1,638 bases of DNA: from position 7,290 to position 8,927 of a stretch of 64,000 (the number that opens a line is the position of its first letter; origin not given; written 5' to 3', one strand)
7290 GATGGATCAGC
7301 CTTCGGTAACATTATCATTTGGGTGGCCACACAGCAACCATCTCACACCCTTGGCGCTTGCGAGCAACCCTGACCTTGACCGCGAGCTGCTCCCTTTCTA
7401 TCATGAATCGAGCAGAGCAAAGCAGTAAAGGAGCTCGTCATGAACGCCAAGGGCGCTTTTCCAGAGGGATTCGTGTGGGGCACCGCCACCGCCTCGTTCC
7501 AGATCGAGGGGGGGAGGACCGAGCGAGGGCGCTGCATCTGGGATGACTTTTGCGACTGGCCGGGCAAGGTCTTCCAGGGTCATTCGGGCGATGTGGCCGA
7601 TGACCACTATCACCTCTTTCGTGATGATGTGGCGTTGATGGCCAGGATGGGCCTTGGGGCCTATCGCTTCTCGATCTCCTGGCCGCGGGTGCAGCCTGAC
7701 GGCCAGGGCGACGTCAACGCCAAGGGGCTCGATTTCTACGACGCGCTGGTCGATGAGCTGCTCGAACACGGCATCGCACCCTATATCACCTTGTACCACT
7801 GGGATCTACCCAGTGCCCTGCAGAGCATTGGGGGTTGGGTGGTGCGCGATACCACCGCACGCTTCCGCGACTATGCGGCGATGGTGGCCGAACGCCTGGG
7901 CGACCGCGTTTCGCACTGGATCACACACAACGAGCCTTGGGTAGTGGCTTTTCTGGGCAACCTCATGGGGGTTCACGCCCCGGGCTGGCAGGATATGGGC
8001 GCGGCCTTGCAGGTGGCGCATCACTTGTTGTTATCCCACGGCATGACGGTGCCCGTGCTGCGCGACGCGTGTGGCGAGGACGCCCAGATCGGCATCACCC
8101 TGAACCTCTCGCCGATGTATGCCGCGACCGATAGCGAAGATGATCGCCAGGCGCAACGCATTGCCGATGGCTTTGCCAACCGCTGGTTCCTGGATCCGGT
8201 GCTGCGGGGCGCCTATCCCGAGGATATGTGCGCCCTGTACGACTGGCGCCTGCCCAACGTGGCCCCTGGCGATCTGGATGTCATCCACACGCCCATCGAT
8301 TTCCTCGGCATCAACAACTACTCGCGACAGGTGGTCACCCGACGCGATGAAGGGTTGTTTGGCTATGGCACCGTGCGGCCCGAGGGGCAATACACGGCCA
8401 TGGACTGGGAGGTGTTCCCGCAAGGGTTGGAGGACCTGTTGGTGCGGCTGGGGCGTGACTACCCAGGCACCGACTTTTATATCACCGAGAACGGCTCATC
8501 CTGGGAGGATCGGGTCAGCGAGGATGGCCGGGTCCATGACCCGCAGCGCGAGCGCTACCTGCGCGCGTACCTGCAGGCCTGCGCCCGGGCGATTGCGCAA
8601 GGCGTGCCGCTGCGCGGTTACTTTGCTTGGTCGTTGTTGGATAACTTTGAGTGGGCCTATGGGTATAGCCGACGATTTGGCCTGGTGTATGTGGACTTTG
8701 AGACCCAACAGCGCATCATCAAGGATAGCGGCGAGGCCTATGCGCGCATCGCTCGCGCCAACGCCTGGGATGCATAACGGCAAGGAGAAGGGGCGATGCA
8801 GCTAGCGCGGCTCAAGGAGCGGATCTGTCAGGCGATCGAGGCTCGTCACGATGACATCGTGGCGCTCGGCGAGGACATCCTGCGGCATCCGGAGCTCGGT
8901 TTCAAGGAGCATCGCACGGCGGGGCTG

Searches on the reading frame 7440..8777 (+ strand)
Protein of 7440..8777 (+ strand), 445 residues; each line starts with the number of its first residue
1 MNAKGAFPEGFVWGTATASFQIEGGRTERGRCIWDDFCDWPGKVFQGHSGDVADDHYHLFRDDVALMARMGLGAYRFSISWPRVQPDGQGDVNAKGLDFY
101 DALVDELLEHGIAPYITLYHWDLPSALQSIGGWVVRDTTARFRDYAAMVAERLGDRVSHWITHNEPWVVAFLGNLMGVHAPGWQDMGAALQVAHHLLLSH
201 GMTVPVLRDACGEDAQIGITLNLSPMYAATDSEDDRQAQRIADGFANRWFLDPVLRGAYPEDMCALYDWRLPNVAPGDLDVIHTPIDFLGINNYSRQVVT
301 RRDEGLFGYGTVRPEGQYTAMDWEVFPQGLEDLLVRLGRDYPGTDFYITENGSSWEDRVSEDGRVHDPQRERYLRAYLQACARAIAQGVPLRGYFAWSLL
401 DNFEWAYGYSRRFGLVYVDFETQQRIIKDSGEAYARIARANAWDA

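Call 11: find_encoding_contigs(protein=window:7440-8777:+, flank=3000, max_places=10)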
Protein window:7440-8777:+ (445 aa): no gene with exactly this product is on record in the collection.
